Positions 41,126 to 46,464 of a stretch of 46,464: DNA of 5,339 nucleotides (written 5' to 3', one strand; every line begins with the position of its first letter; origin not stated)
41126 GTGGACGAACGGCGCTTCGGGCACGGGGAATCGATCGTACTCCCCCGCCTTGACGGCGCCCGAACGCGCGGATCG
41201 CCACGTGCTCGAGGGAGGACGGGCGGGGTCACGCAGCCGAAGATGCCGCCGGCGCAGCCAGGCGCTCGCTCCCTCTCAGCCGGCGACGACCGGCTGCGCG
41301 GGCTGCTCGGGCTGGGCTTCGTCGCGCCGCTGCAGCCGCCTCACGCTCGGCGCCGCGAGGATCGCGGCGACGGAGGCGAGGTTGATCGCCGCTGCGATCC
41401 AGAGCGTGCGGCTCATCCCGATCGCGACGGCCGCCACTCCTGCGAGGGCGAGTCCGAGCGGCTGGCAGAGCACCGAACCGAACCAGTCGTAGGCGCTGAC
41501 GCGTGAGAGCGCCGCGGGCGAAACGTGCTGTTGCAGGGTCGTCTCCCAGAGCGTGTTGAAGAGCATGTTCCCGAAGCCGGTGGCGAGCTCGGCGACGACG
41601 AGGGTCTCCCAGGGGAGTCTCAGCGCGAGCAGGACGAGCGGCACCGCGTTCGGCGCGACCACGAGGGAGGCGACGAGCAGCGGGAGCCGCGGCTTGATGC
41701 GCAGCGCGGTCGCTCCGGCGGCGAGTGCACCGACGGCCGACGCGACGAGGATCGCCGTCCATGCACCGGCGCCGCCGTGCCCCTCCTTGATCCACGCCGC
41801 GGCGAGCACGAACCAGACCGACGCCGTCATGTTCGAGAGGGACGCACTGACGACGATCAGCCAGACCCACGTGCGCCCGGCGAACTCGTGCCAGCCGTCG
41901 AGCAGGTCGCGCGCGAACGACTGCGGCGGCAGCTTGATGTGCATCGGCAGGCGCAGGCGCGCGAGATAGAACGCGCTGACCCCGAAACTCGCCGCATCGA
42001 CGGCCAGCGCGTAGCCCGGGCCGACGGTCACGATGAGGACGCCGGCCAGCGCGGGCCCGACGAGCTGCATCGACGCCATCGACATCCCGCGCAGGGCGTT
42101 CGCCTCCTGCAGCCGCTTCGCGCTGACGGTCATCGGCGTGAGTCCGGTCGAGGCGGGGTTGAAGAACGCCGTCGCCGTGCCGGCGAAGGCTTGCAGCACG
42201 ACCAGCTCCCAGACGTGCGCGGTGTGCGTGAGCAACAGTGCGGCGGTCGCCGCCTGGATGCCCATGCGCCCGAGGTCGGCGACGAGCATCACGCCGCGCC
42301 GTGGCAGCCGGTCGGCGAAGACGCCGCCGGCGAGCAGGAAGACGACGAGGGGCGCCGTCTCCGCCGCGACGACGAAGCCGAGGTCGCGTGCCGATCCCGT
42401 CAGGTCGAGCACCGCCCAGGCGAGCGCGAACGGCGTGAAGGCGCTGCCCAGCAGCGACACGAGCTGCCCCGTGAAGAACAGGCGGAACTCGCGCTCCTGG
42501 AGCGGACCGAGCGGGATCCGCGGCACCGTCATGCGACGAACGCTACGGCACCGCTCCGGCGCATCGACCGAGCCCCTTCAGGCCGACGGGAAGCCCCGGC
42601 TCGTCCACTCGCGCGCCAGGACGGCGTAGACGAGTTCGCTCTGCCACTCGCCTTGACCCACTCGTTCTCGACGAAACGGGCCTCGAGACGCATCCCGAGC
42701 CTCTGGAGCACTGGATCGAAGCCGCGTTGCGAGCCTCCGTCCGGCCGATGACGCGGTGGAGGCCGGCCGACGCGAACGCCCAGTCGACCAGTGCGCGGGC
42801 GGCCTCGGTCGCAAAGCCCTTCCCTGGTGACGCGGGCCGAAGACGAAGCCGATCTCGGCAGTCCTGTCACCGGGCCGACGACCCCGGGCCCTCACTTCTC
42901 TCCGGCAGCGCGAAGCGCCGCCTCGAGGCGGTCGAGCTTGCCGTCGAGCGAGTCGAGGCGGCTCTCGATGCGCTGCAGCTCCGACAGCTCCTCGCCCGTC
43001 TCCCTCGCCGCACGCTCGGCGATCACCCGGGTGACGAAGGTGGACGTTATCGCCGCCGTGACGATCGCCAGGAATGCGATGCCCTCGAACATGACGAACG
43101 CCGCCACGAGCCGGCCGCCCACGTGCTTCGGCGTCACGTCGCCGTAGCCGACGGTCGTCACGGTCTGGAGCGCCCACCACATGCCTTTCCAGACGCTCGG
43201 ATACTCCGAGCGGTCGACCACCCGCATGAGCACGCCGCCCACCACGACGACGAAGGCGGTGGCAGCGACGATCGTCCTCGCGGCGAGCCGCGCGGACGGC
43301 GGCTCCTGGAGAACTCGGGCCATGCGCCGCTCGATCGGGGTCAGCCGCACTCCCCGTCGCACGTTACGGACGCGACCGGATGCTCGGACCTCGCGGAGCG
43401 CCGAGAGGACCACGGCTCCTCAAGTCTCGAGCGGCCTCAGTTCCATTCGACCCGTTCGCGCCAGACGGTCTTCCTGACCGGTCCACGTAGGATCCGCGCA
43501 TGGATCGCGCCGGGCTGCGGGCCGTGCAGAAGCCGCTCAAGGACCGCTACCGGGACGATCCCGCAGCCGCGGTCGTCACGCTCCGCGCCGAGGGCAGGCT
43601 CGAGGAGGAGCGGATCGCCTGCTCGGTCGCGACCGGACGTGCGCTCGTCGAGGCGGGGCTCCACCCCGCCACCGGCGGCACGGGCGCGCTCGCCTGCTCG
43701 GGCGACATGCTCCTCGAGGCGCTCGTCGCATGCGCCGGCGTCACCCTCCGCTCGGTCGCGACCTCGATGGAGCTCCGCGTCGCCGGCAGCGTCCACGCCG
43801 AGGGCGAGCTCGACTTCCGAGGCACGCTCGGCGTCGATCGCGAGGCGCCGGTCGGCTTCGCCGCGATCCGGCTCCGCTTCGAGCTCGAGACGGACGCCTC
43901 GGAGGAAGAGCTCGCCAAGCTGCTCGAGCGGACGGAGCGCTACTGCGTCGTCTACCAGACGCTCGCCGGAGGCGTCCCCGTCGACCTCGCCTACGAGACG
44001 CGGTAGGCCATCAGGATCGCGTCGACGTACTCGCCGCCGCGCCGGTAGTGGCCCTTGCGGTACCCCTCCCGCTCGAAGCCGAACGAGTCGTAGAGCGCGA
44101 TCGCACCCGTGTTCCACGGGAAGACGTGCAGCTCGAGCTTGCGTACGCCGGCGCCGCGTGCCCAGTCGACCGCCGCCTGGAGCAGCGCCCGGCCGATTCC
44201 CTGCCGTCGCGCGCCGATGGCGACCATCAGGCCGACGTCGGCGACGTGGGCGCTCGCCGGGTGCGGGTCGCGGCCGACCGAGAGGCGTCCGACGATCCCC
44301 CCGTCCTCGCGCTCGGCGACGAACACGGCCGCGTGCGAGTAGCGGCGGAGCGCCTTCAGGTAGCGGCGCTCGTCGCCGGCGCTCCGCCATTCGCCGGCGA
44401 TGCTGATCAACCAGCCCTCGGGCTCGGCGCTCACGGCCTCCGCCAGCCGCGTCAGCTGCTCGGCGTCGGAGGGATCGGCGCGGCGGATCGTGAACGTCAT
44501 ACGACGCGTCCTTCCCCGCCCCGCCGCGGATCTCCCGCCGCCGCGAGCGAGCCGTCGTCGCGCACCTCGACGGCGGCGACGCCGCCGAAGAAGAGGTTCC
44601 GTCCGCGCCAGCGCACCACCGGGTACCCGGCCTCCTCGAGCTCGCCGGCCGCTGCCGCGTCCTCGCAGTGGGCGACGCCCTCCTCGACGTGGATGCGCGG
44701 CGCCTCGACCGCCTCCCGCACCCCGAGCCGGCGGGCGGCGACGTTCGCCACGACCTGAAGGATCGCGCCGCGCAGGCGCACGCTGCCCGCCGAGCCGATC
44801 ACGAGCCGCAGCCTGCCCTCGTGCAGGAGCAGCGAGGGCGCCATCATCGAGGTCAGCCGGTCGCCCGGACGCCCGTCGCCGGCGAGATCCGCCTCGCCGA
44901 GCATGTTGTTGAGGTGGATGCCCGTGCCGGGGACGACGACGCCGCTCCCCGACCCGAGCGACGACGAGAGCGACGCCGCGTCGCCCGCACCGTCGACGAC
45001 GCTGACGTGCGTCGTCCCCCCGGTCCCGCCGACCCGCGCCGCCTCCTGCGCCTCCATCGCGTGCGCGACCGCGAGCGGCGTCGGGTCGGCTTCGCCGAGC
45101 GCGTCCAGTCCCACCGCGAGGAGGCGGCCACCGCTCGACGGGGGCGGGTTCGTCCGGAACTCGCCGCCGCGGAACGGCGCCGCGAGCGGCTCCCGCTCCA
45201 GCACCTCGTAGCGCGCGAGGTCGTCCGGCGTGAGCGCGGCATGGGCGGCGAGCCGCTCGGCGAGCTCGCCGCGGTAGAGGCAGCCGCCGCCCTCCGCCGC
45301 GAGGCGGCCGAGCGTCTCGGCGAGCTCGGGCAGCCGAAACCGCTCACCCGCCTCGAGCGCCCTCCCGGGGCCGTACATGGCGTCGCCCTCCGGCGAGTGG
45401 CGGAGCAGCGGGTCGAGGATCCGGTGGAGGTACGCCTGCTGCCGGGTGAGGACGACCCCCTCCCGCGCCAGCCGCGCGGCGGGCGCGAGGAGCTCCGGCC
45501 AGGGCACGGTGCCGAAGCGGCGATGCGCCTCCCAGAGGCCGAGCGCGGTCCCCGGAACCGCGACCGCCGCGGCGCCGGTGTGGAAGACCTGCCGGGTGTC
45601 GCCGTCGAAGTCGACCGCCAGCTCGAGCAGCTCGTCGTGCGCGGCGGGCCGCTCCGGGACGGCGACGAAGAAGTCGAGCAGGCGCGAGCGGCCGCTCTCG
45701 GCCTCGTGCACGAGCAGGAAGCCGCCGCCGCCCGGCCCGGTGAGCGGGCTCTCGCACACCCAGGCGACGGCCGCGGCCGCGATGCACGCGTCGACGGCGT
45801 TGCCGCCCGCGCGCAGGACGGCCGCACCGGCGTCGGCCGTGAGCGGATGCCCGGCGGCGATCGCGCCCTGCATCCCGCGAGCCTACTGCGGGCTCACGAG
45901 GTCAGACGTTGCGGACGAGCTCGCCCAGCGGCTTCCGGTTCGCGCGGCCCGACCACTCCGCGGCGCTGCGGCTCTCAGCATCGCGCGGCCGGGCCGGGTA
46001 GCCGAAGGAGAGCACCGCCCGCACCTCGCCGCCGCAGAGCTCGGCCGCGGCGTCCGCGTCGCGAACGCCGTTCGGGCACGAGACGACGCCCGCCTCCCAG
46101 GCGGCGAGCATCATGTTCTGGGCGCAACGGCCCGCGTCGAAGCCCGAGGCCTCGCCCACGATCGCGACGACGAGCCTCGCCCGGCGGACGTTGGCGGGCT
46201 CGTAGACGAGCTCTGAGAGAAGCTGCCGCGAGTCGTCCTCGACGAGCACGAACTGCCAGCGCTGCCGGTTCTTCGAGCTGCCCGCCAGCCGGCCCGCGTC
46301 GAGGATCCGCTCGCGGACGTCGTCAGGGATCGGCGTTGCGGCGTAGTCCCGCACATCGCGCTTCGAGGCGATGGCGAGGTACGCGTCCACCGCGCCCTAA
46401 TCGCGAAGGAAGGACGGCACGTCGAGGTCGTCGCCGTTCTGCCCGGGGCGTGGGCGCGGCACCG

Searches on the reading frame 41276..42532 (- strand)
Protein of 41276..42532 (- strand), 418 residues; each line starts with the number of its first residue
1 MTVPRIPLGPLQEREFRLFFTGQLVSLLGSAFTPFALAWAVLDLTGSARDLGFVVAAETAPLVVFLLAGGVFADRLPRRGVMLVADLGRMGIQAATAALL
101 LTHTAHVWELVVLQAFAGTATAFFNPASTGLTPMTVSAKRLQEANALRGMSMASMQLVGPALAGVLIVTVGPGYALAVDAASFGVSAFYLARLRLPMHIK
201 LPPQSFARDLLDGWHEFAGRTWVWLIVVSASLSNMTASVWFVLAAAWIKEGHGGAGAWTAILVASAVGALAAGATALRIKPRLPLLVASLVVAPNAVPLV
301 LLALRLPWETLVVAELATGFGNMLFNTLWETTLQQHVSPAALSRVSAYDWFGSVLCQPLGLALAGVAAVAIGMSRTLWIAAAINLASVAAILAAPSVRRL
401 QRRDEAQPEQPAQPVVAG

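Call 39: search_protein_families(library=pfam, proteins=[window:41276-42532:-], max_evalue=0.00001)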
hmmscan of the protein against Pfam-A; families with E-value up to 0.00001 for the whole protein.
window:41276-42532:- (418 aa): 2 families
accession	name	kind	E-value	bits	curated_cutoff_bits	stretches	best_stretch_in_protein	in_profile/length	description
PF05977.19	MFS_3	-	5.4e-25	88.3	27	1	7-407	3-405/524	Transmembrane secretion effector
PF07690.21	MFS_1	-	6.5e-23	81.6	33.4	1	20-347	2-333/347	Major Facilitator Superfamily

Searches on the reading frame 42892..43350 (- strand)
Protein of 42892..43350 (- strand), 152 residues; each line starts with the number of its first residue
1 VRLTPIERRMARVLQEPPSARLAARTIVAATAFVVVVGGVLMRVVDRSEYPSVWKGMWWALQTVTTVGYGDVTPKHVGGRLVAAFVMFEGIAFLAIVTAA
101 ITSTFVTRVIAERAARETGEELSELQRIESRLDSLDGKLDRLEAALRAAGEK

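Call 39: search_protein_families(library=pfam, proteins=[window:42892-43350:-], max_evalue=0.00001)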
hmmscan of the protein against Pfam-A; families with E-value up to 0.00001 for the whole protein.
window:42892-43350:- (152 aa): 2 families
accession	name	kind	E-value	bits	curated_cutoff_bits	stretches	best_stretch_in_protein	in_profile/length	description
PF07885.22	Ion_trans_2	-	7.5e-15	55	22.5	1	33-105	4-77/79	Ion channel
PF00520.37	Ion_trans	-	1.2e-09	38.2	25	1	45-106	166-234/241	Ion transport protein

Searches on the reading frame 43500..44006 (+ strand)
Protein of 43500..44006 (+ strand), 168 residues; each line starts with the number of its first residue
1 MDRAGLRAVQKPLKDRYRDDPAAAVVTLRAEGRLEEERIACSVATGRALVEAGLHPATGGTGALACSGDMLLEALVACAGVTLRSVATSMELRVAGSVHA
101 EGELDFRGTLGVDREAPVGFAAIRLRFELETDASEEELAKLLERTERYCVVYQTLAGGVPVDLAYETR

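Call 39: search_protein_families(library=pfam, proteins=[window:43500-44006:+], max_evalue=0.00001)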
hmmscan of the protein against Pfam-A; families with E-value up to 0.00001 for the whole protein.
window:43500-44006:+ (168 aa): 1 family
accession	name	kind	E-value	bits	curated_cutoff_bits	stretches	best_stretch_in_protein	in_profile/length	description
PF02566.24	OsmC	-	3.1e-18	66.5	27.5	1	66-163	7-99/100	OsmC-like protein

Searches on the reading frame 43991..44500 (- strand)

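Call 39: search_protein_families(library=pfam, proteins=[window:43991-44500:-], max_evalue=0.00001)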
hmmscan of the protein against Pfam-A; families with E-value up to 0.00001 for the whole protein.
window:43991-44500:- (169 aa): 5 families
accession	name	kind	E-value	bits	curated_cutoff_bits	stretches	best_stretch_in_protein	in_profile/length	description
PF00583.31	Acetyltransf_1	-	1e-19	71.4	20.7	1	44-142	17-116/116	Acetyltransferase (GNAT) family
PF13508.13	Acetyltransf_7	-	1.2e-13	51.6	27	1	56-143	2-83/84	Acetyltransferase (GNAT) domain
PF13420.13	Acetyltransf_4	-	9.6e-12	45.6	24.3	1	5-162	1-154/155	Acetyltransferase (GNAT) domain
PF13302.13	Acetyltransf_3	-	2.1e-09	38.6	25.4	1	4-143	3-138/138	Acetyltransferase (GNAT) domain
PF13673.13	Acetyltransf_10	-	2.2e-06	28.1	23.6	1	56-145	29-110/128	Acetyltransferase (GNAT) domain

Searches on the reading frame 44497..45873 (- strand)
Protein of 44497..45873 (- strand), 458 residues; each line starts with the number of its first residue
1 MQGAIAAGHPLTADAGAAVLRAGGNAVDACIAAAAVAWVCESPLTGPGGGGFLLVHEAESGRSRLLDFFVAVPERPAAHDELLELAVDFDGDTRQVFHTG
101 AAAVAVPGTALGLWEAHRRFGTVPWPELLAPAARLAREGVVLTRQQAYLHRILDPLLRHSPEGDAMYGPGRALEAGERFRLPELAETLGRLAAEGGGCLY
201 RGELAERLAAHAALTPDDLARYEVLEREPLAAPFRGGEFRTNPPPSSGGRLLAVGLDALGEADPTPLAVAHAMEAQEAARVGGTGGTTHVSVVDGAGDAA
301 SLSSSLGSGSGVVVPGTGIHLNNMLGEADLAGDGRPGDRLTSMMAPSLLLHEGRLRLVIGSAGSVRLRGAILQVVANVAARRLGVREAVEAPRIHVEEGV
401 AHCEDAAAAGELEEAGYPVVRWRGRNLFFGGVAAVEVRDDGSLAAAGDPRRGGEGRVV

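Call 39: search_protein_families(library=pfam, proteins=[window:44497-45873:-], max_evalue=0.00001)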
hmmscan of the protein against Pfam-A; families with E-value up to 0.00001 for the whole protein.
window:44497-45873:- (458 aa): 1 family
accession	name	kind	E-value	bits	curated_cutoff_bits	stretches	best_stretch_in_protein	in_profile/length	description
PF01019.26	G_glu_transpept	-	2.3e-87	294.4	27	2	18-268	2-257/512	Gamma-glutamyltranspeptidase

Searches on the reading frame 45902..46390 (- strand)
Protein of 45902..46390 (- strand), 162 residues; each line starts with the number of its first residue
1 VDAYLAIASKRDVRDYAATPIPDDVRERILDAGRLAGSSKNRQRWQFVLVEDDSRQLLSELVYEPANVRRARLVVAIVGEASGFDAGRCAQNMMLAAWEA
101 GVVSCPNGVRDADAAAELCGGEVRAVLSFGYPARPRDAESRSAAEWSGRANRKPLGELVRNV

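Call 61: find_encoding_contigs(protein=window:45902-46390:-, flank=10000, max_places=6)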
Protein window:45902-46390:- (162 aa): no gene with exactly this product is on record in the collection.
